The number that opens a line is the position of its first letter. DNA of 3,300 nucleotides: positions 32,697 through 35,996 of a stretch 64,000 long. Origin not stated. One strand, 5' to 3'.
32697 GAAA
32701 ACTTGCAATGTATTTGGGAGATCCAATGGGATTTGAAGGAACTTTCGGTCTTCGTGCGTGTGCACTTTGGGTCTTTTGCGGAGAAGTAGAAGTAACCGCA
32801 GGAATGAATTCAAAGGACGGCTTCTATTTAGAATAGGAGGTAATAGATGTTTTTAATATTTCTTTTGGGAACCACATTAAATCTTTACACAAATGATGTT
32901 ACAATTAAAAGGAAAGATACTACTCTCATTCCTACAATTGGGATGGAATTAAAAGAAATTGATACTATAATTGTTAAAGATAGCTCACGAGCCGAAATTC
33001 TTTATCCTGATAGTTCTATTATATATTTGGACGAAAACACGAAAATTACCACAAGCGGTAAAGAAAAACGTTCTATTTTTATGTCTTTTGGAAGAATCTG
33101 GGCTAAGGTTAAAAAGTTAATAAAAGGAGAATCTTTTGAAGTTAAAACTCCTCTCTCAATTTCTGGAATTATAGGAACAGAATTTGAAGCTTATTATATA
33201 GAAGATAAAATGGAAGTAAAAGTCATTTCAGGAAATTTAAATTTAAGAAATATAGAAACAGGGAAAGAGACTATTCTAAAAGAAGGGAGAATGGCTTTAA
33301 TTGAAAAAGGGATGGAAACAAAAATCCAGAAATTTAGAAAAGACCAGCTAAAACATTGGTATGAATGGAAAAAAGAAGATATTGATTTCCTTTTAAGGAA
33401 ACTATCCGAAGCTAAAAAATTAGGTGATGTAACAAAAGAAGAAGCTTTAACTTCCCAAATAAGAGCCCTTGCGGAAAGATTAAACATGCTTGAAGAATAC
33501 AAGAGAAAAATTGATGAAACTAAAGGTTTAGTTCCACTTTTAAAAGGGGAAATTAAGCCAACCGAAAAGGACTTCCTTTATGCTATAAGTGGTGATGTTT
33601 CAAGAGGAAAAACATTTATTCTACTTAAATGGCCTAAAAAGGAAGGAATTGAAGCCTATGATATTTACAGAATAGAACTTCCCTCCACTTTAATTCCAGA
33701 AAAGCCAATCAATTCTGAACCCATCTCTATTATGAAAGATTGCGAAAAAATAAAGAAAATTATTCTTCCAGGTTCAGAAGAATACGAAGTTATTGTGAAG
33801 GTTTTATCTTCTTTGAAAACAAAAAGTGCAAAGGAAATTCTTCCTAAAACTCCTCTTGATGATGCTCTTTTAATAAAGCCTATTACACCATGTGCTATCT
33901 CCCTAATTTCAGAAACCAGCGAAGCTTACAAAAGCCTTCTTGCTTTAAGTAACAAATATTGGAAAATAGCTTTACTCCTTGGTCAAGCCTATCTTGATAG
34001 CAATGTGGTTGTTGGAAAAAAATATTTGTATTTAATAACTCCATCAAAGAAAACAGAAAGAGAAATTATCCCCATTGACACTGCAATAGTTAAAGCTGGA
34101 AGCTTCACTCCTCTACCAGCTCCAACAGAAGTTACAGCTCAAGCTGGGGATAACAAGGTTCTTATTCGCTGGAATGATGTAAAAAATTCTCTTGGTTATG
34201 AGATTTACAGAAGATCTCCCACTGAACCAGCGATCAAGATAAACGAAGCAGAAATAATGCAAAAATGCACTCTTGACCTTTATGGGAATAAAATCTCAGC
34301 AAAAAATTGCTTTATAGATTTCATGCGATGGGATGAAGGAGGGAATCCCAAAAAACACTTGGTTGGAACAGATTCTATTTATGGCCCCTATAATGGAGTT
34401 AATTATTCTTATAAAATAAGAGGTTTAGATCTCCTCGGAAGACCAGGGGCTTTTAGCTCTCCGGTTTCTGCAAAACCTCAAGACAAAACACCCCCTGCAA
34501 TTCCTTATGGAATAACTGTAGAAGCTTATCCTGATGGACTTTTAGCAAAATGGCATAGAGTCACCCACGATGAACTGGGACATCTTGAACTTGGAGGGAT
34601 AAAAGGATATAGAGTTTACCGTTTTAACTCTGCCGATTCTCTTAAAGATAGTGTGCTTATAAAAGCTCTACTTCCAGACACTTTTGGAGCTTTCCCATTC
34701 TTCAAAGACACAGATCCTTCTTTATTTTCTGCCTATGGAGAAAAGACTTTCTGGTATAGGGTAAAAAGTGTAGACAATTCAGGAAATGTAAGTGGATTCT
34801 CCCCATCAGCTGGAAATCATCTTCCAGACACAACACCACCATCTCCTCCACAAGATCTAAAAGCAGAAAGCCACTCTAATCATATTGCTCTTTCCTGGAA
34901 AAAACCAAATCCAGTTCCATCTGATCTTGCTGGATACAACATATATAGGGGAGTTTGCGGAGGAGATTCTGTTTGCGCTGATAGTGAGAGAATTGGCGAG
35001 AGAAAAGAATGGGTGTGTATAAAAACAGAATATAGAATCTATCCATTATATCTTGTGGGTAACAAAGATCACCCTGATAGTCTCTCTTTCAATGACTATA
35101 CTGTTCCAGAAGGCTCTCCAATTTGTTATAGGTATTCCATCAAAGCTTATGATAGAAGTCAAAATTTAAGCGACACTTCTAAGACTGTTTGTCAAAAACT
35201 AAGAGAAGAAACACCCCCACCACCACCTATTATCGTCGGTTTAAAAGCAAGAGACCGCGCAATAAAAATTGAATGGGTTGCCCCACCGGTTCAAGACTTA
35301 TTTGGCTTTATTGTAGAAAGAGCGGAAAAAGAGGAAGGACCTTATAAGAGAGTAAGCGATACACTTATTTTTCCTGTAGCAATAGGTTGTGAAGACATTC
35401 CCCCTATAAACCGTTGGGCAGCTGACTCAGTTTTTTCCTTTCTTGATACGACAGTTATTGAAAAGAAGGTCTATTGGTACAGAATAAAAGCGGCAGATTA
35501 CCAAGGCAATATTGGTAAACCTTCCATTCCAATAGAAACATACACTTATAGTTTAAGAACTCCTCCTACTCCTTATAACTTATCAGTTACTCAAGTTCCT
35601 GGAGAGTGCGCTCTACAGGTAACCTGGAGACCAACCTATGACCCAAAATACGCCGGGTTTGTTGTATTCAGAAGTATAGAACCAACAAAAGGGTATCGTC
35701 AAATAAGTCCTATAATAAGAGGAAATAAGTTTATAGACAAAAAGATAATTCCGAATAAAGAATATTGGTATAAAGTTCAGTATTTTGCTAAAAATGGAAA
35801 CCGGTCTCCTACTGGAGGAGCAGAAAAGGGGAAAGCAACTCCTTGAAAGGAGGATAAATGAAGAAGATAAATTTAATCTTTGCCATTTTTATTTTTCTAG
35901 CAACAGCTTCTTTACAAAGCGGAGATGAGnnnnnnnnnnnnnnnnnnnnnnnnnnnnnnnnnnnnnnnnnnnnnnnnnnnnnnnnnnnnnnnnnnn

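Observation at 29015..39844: Five-gene cell-surface operon beside an IS remnant: 1273-aa secreted protein, FecR/FN3 protein, Cys-hydrolase-like protein, OM barrel, tandem-REC protein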

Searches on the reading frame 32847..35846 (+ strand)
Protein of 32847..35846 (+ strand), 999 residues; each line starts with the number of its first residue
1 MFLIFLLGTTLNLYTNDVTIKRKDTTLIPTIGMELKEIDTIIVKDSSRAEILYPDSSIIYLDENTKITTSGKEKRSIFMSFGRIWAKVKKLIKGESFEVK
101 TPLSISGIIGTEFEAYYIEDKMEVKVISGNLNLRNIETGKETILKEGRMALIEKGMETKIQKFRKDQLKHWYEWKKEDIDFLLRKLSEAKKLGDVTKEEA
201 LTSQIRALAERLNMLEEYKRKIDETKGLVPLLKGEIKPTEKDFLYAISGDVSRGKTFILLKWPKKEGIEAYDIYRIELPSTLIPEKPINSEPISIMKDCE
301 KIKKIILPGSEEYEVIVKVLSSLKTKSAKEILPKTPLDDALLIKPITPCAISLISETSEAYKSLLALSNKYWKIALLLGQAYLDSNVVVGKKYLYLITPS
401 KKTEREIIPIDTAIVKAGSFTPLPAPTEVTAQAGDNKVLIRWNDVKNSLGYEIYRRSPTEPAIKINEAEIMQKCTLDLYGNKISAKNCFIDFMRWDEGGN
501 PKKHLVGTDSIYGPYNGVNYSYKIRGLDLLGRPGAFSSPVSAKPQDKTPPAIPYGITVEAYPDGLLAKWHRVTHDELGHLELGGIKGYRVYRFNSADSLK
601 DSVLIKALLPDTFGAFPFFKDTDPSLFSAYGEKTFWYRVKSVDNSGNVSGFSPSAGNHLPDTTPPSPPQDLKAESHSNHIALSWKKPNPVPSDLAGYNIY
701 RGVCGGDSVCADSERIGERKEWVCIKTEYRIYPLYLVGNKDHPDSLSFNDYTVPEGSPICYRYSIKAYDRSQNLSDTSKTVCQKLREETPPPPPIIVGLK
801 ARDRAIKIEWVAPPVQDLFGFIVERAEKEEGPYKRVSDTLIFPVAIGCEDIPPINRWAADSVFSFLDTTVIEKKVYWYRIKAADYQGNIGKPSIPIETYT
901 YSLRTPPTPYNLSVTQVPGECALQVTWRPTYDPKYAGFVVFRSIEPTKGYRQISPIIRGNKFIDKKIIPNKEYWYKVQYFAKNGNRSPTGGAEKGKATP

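Call 5: search_protein_families(library=pfam, proteins=[window:32847-35846:+], max_evalue=0.1)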
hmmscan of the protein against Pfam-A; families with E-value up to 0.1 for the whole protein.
window:32847-35846:+ (999 aa): 6 families
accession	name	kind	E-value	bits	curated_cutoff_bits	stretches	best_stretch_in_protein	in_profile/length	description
PF04773.18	FecR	-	1.4e-14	54.7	24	1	39-130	1-95/97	FecR protein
PF25523.1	Ig_RIMBP2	-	0.0003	21.2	27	0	549-591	2-46/105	RIMBP2-like, immunoglobulin-like domain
PF21200.3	Glyco_hydro_39_C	-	0.0036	18.1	27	0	506-541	50-86/89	Alpha-L-iduronidase C-terminal domain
PF21910.2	GH85_C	-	0.0072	17.2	27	0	432-458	13-39/95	GH85 endohexosaminidases, C-terminal domain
PF01108.23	Tissue_fac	-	0.058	13.7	27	0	417-450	16-49/107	Tissue factor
PF16239.10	DUF4898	-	0.071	13.6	25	0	289-332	17-59/82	Domain of unknown function (DUF4898)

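Call 6: search_protein_families(library=ncbifam, proteins=[window:32847-35846:+], max_evalue=0.1)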
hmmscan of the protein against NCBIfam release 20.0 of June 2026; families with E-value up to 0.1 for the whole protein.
window:32847-35846:+ (999 aa): 5 families
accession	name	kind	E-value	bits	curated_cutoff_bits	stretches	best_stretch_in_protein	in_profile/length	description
NF041611.1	exoglucan_CbhB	equivalog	7.2e-11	40.9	1950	1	634-704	765-841/997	exoglucanase CbhB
NF033165.1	lipo_LipL45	exception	2.3e-08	33.5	350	1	30-132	62-172/391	lipoprotein LipL45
NF047849.1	Lsa33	exception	9.4e-07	28.3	420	1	47-169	69-200/310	surface adhesin Lsa33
NF047876.1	Lsa19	exception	0.0014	18.5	250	1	63-114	64-115/182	adhesin Lsa19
NF003153.0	PRK04115.1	equivalog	0.045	13.9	114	0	89-158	57-127/138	hypothetical protein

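Call 84: search_solved_structures(query=window:32847-35846:+, max_evalue=0.01)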
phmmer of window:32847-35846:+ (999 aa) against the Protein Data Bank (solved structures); distinct sequences matched with E-value up to 0.01: 0.
